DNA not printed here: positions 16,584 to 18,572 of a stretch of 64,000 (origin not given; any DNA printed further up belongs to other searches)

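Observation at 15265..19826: Strand-switched island carrying a ThDP-dependent enzyme and a KAS-III-like condensing enzyme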

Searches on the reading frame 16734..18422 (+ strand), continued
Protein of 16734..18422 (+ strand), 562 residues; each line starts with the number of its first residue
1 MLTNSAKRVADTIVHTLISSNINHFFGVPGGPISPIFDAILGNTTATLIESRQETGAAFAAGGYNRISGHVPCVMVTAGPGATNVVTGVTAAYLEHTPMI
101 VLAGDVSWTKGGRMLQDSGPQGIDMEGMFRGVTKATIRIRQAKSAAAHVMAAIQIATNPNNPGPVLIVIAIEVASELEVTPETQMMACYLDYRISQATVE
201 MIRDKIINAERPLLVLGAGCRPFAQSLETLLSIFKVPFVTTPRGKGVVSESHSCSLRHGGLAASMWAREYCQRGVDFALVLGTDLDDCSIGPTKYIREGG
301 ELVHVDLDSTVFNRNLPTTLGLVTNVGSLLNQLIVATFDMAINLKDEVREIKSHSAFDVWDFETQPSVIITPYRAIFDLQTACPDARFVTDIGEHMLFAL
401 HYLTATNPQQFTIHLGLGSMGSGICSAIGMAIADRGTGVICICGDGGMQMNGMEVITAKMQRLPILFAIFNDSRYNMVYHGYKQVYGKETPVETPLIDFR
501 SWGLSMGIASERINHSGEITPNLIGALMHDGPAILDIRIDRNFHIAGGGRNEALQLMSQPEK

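Call 52: search_solved_structures(query=window:16734-18422:+, max_evalue=1e-60, show_alignments=3)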
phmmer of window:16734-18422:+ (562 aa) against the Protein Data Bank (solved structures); distinct sequences matched with E-value up to 1e-60: 3.
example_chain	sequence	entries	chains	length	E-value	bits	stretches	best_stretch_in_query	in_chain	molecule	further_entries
8x3x_A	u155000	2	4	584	3.8e-67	230.1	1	10-542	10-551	BbmA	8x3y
8xod_A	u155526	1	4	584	3.9e-66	226.8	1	10-542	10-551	BbmA-G484F complex with CBOA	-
8x3z_A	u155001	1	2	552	8.5e-65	222.4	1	11-544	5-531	CsmA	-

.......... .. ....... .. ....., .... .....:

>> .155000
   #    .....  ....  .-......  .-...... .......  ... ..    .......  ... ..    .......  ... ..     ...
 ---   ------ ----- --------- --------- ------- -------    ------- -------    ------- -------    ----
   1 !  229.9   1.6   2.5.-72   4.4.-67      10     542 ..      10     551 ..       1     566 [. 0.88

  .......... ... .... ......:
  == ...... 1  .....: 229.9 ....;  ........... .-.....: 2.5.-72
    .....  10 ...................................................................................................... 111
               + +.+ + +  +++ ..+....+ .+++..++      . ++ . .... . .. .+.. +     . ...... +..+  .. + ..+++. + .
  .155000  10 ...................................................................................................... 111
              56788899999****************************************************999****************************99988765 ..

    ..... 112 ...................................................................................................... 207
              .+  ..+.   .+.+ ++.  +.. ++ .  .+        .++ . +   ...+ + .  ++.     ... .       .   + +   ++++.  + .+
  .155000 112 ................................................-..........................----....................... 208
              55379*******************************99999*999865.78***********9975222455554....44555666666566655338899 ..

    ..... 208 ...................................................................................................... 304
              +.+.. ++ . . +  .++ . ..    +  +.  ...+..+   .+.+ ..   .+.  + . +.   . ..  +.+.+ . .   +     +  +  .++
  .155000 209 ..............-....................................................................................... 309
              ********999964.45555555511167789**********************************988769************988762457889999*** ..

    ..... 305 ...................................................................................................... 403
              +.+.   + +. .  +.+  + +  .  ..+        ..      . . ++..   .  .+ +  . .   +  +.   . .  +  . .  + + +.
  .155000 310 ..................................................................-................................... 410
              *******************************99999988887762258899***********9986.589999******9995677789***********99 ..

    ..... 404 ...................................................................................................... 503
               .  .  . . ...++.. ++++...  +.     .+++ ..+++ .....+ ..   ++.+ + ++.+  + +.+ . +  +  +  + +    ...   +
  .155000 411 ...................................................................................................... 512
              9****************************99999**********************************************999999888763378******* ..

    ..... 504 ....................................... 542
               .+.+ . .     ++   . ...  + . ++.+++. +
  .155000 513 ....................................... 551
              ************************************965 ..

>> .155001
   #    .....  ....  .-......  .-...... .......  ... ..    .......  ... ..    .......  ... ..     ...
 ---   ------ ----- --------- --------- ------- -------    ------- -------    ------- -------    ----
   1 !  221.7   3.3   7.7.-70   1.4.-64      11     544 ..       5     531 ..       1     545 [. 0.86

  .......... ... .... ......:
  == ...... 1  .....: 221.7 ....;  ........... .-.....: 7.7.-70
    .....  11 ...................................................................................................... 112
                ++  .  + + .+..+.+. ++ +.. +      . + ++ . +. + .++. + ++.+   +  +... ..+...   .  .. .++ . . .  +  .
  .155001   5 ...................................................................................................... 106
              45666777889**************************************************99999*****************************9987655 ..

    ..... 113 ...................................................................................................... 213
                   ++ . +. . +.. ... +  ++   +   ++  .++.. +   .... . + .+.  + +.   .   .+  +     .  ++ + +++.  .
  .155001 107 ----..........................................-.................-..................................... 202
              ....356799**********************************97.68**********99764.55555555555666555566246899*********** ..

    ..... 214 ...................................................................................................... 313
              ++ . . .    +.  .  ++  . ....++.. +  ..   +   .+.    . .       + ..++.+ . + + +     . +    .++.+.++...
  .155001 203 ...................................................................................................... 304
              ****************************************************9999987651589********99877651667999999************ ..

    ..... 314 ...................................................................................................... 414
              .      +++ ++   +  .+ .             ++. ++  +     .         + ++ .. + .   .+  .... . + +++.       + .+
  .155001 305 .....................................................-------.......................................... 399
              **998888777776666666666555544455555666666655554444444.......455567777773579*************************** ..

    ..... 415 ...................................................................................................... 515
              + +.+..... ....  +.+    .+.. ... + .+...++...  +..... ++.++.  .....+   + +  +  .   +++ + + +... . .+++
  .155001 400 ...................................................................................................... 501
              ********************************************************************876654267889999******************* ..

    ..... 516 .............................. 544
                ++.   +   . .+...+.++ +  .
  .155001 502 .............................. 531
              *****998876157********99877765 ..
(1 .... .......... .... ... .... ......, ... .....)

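Call 59: search_solved_structures(query=L005:10001-11893:+, max_evalue=1e-50)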
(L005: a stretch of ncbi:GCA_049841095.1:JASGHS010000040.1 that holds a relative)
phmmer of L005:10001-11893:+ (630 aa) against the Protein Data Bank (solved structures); distinct sequences matched with E-value up to 1e-50: 15.
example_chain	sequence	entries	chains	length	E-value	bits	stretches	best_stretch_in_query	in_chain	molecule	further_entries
8x3x_A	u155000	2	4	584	3.8e-66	227.1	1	61-618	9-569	BbmA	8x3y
8xod_A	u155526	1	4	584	2e-65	224.7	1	61-618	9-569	BbmA-G484F complex with CBOA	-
8x3z_A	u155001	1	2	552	4.8e-64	220.2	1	60-597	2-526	CsmA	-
6lpi_A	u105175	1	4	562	8.5e-55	189.6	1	61-600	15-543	Acetolactate synthase isozyme 1 large subunit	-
7u25_A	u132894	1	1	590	4.1e-52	180.8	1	56-596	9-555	Acetolactate synthase, chloroplastic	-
9zgl_A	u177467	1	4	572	6.3e-52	180.1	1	57-599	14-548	Ancestral acetolactate synthase, catabolic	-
3e9y_A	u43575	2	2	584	1.4e-51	179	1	56-596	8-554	Acetolactate synthase, chloroplastic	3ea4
7tzz_A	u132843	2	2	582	3.2e-51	177.8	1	56-596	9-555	Acetolactate synthase, chloroplastic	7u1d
6u9h_A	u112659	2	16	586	3.6e-51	177.7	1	56-596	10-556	Acetolactate synthase, chloroplastic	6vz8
1n0h_A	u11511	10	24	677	3.9e-51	177.5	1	67-603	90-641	Acetolactate synthase | Acetolactate synthase, mitochondrial | Acetolactate synthase catalytic subunit, mitochondrial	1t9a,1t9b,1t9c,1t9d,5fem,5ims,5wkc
6u9d_A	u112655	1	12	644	4.2e-51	177.4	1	67-603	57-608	Acetolactate synthase catalytic subunit, mitochondrial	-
1jsc_A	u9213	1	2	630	4.2e-51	177.4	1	69-603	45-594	ACETOHYDROXY-ACID SYNTHASE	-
1ybh_A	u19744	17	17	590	4.5e-51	177.3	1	56-596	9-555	Acetolactate synthase, chloroplast | Acetolactate synthase | Acetolactate synthase, chloroplastic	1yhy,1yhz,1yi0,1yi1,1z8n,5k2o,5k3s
8et5_A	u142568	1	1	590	4.7e-51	177.3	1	56-596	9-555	Acetolactate synthase, chloroplastic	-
7stq_A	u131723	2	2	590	6.6e-51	176.8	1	56-596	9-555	Acetolactate synthase, chloroplastic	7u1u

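Call 64: find_encoding_contigs(protein=P0055, flank=10000, max_places=1)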
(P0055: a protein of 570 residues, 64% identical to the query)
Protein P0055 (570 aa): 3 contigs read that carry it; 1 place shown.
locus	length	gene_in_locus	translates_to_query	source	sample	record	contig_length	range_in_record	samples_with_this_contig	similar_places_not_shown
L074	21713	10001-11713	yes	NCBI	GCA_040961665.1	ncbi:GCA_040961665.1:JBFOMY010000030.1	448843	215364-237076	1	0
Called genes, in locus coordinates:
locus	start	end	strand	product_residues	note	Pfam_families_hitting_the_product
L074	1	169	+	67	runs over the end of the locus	-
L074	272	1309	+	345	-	-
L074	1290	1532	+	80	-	-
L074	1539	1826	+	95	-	-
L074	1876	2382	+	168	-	PF13328:HD_4, PF01966:HD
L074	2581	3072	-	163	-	-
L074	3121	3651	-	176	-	-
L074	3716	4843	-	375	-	PF00942:CBM_3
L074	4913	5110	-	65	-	-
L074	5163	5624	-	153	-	-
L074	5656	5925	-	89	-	-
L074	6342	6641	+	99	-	-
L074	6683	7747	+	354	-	PF02223:Thymidylate_kin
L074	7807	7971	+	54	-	-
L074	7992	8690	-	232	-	-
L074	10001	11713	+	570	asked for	PF02776:TPP_enzyme_N, PF00205:TPP_enzyme_M, PF02775:TPP_enzyme_C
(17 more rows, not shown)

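Call 71: search_solved_structures(query=A4, max_evalue=1)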
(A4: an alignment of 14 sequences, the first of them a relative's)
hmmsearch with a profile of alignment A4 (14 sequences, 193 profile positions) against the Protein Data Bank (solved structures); distinct sequences matched with E-value up to 1: 0.

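Call 72: search_protein_families(library=pfam, alignment_id=A4, max_evalue=0.01)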
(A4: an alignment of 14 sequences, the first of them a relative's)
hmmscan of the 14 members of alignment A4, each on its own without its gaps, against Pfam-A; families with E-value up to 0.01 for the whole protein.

A. member 1, L005:14557-15156:- (200 aa): 1 family
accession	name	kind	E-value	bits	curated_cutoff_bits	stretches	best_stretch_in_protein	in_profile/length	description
PF09536.15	DUF2378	-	4.4e-10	40.1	22.2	1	29-161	5-137/177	Protein of unknown function (DUF2378)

B. families by the number of members that match (of 14 scanned): 1 family
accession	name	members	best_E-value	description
PF09536.15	DUF2378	14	1.5e-15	Protein of unknown function (DUF2378)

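Call 87: find_encoding_contigs(protein=P0051, flank=6000, max_places=1)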
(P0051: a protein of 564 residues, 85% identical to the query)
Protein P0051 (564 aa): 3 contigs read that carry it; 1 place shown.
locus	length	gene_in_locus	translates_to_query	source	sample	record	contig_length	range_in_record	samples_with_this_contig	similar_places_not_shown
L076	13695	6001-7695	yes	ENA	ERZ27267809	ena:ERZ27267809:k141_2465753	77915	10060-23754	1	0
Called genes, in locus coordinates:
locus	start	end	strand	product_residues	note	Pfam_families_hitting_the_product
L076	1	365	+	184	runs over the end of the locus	-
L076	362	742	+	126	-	PF20274:cREC_REC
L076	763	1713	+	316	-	-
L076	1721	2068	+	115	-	-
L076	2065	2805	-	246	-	PF14243:R2K_3, PF18299:R2K_2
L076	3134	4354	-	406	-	-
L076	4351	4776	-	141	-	-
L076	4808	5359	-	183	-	-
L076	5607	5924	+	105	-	PF00847:AP2 (weak)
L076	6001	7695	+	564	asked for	PF02776:TPP_enzyme_N, PF00205:TPP_enzyme_M, PF02775:TPP_enzyme_C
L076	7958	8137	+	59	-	-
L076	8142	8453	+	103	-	-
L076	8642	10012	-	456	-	PF00082:Peptidase_S8 (weak)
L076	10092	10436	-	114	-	-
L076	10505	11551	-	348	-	-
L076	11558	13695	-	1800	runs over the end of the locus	-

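Call 88: find_encoding_contigs(protein=P0088, flank=6000, max_places=1)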
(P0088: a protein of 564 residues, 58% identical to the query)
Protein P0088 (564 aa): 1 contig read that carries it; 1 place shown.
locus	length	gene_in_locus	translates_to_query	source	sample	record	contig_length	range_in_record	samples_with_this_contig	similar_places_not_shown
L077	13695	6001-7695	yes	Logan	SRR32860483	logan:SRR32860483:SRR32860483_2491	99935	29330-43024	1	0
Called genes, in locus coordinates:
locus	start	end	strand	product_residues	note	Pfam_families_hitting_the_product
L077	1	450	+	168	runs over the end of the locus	PF13328:HD_4, PF01966:HD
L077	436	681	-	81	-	-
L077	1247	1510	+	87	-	-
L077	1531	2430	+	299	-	PF02223:Thymidylate_kin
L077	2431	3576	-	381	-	PF08241:Methyltransf_11 (faint), PF13847:Methyltransf_31 (faint), PF01555:N6_N4_Mtase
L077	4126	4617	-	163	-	-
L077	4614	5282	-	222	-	-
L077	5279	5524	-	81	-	-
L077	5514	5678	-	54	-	-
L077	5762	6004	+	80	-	-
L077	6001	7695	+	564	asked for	PF02776:TPP_enzyme_N, PF00205:TPP_enzyme_M, PF02775:TPP_enzyme_C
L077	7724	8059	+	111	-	-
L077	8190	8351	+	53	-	-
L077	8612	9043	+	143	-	PF00076:RRM_1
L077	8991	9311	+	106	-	-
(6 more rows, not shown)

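Call 101: search_protein_families(library=padloc, proteins=[window:16734-18422:+], max_evalue=0.001)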
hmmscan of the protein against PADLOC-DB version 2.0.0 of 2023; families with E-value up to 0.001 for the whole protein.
window:16734-18422:+ (562 aa): 0 families

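Call 102: search_protein_families(library=pfam, proteins=[L005:12976-14574:+, L076:2065-2805:-], max_evalue=0.01)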
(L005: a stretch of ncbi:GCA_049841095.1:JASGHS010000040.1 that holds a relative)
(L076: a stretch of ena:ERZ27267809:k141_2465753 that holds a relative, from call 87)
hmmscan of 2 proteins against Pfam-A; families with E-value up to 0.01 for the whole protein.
L005:12976-14574:+ (532 aa): 5 families
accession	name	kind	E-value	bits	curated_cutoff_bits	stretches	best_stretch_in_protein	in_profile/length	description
PF02518.31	HATPase_c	-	6.7e-23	81.7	26.4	1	272-380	4-110/111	Histidine kinase-, DNA gyrase B-, and HSP90-like ATPase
PF00072.30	Response_reg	-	1.9e-13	51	30.2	1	408-517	1-110/111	Response regulator receiver domain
PF00512.31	HisKA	-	1.7e-10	41.2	26.9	1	127-225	2-64/66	His Kinase A (phospho-acceptor) domain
PF14501.12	HATPase_c_5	-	0.0005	20.4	22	1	274-365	6-90/102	GHKL domain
PF13581.12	HATPase_c_2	-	0.0035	17.8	27.4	0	293-351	50-106/127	Histidine kinase-like ATPase domain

L076:2065-2805:- (246 aa): 2 families
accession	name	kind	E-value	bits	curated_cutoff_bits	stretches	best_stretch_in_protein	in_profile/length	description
PF18299.6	R2K_2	-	3.4e-37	128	26.2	1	89-231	1-144/147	ATP-grasp domain, R2K clade family 2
PF14243.11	R2K_3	-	1.7e-26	93.9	26.3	1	80-228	26-161/169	ATP-grasp domain, R2K clade family 3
